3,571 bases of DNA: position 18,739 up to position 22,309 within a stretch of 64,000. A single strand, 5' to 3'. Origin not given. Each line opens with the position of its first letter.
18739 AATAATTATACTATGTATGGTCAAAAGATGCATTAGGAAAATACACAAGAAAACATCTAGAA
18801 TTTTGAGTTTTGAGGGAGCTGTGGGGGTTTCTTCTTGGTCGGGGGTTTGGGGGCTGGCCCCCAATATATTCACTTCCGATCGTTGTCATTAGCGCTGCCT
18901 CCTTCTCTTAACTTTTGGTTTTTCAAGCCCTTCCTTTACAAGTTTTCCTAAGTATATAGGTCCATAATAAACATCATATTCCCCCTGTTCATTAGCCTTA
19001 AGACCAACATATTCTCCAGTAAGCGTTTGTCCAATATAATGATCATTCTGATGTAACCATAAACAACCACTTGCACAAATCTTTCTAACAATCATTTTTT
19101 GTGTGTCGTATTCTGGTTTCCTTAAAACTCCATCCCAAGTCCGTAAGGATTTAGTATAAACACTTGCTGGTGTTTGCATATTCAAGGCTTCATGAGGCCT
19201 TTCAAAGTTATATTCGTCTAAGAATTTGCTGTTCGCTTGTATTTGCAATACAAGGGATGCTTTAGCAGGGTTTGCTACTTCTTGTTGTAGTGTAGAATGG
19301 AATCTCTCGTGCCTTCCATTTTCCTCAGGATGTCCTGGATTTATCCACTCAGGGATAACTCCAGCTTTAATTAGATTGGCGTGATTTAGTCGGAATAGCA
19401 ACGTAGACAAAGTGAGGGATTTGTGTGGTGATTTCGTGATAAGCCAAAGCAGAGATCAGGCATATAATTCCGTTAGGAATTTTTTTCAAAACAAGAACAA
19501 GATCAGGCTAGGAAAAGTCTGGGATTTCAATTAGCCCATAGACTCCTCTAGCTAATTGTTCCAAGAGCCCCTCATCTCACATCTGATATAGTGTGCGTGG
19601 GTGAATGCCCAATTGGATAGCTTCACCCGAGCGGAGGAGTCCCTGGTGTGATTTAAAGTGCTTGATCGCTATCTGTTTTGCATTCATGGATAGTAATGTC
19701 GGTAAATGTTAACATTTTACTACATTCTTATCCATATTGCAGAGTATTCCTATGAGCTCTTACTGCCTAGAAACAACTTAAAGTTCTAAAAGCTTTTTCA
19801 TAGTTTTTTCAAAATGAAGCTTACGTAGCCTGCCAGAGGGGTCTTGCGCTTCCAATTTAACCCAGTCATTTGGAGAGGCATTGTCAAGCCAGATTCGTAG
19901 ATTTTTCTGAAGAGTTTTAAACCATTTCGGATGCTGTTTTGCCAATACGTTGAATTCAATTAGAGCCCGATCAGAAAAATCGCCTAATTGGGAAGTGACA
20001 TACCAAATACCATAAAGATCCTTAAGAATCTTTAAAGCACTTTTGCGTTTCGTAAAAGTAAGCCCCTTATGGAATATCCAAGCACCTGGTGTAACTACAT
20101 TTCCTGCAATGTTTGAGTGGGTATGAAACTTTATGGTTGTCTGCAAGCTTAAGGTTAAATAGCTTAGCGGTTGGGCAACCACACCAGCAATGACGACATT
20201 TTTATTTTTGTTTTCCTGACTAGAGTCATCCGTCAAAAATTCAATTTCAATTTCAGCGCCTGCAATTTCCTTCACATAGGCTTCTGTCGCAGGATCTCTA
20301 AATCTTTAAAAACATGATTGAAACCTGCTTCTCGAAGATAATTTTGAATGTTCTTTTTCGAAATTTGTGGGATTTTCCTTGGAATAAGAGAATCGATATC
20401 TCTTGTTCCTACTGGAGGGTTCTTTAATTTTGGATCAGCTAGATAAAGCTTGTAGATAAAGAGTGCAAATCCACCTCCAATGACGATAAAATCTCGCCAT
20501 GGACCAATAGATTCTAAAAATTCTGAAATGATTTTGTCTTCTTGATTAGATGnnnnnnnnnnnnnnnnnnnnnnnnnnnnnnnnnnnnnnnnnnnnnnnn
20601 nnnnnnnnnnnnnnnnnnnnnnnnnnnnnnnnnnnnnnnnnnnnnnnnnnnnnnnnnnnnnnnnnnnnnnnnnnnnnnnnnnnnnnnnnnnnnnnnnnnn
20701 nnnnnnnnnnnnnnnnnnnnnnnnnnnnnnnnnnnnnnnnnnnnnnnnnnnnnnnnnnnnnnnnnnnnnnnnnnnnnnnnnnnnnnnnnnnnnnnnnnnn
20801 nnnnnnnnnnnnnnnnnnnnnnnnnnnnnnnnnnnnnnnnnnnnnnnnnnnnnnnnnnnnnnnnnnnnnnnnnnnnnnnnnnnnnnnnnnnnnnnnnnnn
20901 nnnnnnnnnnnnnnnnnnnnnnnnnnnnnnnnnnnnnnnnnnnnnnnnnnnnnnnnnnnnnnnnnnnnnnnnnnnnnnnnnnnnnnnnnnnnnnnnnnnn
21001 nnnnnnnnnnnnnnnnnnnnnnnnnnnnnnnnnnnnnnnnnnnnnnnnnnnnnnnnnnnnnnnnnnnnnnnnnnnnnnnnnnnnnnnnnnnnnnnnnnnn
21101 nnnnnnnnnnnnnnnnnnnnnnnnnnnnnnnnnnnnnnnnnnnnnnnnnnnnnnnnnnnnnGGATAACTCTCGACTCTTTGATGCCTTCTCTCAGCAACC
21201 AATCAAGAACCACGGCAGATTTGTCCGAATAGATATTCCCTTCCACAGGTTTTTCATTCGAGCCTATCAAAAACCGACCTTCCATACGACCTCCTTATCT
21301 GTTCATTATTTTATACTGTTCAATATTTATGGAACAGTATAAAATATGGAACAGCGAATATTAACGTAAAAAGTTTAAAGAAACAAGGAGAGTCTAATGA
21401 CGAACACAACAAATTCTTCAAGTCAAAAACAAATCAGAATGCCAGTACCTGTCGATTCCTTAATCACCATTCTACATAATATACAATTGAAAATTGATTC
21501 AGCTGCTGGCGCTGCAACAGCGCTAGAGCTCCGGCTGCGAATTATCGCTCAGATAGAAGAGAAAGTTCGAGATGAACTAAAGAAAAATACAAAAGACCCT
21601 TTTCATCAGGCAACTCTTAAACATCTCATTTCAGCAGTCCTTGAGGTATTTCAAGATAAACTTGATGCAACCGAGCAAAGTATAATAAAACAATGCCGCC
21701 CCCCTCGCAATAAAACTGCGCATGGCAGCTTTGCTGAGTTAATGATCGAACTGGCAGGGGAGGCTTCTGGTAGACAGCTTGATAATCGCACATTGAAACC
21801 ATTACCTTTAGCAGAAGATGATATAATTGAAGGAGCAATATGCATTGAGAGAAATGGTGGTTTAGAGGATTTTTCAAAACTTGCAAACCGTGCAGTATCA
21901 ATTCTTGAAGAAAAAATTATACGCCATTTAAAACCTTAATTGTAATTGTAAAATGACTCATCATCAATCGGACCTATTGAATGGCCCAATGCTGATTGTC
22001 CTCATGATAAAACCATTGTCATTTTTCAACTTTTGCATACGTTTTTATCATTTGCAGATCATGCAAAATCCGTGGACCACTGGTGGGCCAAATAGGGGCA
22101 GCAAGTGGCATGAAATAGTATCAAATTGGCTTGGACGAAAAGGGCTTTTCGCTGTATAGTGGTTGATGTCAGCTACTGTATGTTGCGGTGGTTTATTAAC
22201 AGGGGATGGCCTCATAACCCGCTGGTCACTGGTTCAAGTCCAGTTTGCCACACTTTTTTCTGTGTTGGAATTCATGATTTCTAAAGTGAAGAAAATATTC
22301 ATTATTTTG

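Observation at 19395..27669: Conflict-system stretch (TA, HEPN, HNH-like and orphan genes) inside the tRNA island array: best place for an undescribed system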

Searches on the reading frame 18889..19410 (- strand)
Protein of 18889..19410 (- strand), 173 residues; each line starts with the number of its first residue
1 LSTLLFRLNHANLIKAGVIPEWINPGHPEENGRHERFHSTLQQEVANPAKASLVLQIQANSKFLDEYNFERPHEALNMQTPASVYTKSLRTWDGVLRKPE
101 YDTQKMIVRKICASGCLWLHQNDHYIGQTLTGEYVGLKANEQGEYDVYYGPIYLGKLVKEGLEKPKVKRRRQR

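Call 13: search_protein_families(library=pfam, max_evalue=0.001, proteins=[window:18889-19410:-])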
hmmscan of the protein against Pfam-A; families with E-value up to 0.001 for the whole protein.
window:18889-19410:- (173 aa): 1 family
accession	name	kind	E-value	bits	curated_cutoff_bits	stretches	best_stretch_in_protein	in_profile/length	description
PF13683.12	rve_3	-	3.7e-15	55.8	26.5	1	17-81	2-67/67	Integrase core domain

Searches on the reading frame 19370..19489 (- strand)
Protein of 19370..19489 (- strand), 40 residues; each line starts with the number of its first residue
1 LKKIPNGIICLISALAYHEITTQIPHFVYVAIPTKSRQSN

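Call 94: search_dna_similar(query=window:19370-19489:-, collection=plasmids, mode=protein, max_evalue=0.1, max_rows=8)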
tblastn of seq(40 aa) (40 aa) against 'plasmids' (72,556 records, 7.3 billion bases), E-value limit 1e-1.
Records with a match: 120; places in all: 126; records where one place covers at least 80% of the query: 76.
Best place of each record, by identity: 60-80% 2; <60% 118.
By first word of the organism name: Rhizobium 42; Bradyrhizobium 14; Sinorhizobium 9; Agrobacterium 8; Variovorax 4; Clostridium 4; Phyllobacterium 3; Aminobacter 2; Chroococcidiopsis 2; Pseudosulfitobacter 2; and 24 more.
By predicted mobility (MOB-suite, as given by PLSDB): conjugative 58; non-mobilizable 45; mobilizable 17.
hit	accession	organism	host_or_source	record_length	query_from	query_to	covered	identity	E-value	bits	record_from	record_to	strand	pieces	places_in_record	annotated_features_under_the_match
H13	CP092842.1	Bradyrhizobium sp. 62B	Arachis hypogaea L.,cell ...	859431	2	37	90%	59.5%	2e-6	48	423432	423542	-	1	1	type IV toxin-antitoxin system AbiEi family antitoxin ...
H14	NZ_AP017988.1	Aminobacter sp. SS-2016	Lotus japoicus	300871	4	37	85%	61.8%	2e-7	51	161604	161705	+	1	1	type IV toxin-antitoxin system AbiEi family antitoxin ...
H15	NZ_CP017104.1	Rhizobium gallicum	Phaseolus vulgaris,Whole ...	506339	4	37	85%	58.8%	4e-7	50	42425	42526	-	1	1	type IV toxin-antitoxin system AbiEi family antitoxin ...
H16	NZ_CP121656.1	Rhizobium sp. CB3171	Calliandra calothyrsus,cell culture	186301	4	37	85%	58.8%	6e-7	49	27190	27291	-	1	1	type IV toxin-antitoxin system AbiEi family antitoxin ...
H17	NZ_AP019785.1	Methylomagnum ishizawai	-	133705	2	37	90%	55.6%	1e-6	49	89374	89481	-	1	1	type IV toxin-antitoxin system AbiEi family antitoxin ...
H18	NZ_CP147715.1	Bradyrhizobium sp. 27S5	Glycine max,cell culture,Root nodule ...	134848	2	35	85%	58.8%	1e-5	45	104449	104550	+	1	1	type IV toxin-antitoxin system AbiEi family antitoxin ...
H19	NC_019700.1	Oscillatoria acuminata PCC 6304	-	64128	3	37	88%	54.3%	6e-6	47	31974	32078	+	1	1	type IV toxin-antitoxin system AbiEi family antitoxin ...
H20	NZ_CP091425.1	Methylobacter sp. YRD-M1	isolate,wetland soil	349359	2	37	90%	52.8%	2e-6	48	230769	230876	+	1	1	AbiEi antitoxin N-terminal domain-containing protein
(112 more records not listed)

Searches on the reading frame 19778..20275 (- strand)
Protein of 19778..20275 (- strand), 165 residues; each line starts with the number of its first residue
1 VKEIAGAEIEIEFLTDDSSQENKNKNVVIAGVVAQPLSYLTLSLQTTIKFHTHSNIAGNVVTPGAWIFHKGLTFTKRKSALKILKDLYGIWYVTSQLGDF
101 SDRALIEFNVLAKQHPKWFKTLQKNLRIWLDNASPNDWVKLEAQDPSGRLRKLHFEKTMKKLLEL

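Call 4: search_protein_families(library=pfam, max_evalue=0.01, proteins=[window:19778-20275:-])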
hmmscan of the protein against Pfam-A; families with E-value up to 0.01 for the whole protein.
window:19778-20275:- (165 aa): 1 family
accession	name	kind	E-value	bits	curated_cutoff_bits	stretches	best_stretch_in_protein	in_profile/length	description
PF12281.14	NTP_transf_8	-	0.00039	20.9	26.3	1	8-88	102-192/218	Nucleotidyltransferase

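Call 5: search_protein_families(library=padloc, max_evalue=0.01, proteins=[window:19778-20275:-])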
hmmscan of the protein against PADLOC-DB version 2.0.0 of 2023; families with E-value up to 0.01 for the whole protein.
window:19778-20275:- (165 aa): 0 families

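Call 6: search_protein_families(library=ncbifam, max_evalue=0.01, proteins=[window:19778-20275:-])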
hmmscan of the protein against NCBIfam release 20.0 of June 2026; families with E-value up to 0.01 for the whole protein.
window:19778-20275:- (165 aa): 0 families

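Call 10: search_protein_families(library=phrogs, max_evalue=0.01, proteins=[window:19778-20275:-])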
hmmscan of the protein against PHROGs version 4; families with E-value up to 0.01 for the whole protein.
window:19778-20275:- (165 aa): 0 families

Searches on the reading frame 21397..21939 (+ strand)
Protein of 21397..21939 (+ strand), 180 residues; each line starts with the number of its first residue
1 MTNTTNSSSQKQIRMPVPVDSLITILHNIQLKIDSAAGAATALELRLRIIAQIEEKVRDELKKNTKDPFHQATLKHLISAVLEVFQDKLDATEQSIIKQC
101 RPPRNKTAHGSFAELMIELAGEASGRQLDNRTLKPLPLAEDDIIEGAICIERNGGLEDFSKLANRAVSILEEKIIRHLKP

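Call 4: search_protein_families(library=pfam, max_evalue=0.01, proteins=[window:21397-21939:+])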
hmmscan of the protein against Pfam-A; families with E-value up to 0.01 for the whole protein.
window:21397-21939:+ (180 aa): 1 family
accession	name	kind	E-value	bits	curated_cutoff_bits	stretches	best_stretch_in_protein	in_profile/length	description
PF18731.6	HEPN_Swt1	-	3.3e-05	24.6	27.5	1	61-113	43-96/115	Swt1-like HEPN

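Call 5: search_protein_families(library=padloc, max_evalue=0.01, proteins=[window:21397-21939:+])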
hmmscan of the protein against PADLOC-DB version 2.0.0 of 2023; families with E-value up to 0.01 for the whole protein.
window:21397-21939:+ (180 aa): 0 families

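Call 6: search_protein_families(library=ncbifam, max_evalue=0.01, proteins=[window:21397-21939:+])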
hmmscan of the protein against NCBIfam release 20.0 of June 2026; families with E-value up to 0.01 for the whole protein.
window:21397-21939:+ (180 aa): 0 families

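Call 10: search_protein_families(library=phrogs, max_evalue=0.01, proteins=[window:21397-21939:+])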
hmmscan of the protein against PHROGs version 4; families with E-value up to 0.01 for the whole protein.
window:21397-21939:+ (180 aa): 0 families

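Call 19: search_solved_structures(query=window:21397-21939:+, max_evalue=5)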
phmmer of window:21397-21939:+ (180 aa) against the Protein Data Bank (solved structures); distinct sequences matched with E-value up to 5: 3.
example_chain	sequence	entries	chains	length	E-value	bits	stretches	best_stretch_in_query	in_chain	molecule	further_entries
9esi_e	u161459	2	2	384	0.48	13.6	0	133-167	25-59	Stress response protein bis1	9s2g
6wlg_A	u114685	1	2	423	1.3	12.3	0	16-133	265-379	Integrator complex subunit 3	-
7bv7_A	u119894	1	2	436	1.5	12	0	16-133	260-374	Integrator complex subunit 3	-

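Call 79: find_related_loci(query=window:21397-21939:+, collection=metagenome_contigs, flank=4000)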
Query window:21397-21939:+ (180 aa) in metagenome_contigs; peptide patterns used: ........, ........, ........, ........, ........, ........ (x = any residue, [..] = any of these).
247 stretches matched a pattern; 3 encode a relative of the query (tblastn E <= 1e-3); 3 distinct loci.
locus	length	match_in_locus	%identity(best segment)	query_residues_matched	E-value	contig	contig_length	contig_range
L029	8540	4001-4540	98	1-180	7e-117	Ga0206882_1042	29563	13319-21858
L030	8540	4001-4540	97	1-180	3e-116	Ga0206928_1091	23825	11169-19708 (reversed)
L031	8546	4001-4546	59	1-176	3e-65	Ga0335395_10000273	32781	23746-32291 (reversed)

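Call 100: search_solved_structures(query=A5, max_evalue=10, show_alignments=2)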
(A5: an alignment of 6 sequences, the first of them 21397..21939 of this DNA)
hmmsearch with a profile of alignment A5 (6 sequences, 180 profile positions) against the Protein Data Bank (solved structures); distinct sequences matched with E-value up to 10: 1.
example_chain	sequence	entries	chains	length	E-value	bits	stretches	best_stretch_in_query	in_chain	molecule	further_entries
6nbk_A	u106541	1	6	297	0.031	17.2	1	133-170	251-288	Arginase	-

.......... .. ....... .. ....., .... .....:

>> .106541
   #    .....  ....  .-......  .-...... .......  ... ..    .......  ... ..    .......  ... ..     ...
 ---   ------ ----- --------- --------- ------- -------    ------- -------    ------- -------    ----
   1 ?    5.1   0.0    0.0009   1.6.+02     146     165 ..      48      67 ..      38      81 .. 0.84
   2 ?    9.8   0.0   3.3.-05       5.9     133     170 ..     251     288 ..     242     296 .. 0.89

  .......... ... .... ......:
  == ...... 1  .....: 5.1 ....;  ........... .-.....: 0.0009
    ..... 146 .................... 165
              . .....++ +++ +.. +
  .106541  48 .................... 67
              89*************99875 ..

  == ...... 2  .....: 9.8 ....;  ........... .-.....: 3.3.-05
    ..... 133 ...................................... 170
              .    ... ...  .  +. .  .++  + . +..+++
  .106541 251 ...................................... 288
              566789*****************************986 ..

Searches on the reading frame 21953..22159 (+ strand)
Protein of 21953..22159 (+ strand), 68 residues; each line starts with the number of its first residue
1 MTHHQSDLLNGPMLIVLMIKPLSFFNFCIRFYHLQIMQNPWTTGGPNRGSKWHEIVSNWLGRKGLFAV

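Call 97: list_cluster_members(proteins=[window:22166-22657:+, window:22274-22657:+, window:22391-22657:+, window:21953-22159:+, window:20272-20556:-, window:21145-21285:-, window:24822-25091:+, window:24634-24882:+, window:18889-19410:-, window:5094-5480:+])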
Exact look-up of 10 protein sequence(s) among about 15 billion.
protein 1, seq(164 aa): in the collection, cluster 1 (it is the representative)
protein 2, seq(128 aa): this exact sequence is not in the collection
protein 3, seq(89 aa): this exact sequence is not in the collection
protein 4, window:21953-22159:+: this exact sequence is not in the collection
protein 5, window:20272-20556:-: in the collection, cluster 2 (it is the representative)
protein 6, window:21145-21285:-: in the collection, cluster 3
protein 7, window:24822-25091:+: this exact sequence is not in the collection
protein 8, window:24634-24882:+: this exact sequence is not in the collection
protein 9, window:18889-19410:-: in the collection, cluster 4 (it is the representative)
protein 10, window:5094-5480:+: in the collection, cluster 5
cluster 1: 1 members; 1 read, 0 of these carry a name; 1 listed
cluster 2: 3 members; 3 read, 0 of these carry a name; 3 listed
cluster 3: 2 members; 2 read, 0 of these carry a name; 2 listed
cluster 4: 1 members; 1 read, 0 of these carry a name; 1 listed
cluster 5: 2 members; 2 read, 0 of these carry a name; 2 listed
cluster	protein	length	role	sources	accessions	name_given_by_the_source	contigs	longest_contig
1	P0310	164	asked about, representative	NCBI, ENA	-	-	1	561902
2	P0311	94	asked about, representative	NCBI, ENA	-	-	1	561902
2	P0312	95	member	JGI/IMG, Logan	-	-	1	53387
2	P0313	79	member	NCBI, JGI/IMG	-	-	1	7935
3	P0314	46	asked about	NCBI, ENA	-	-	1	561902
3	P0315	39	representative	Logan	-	-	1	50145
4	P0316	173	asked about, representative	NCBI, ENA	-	-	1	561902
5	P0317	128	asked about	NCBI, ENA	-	-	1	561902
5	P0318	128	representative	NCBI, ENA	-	-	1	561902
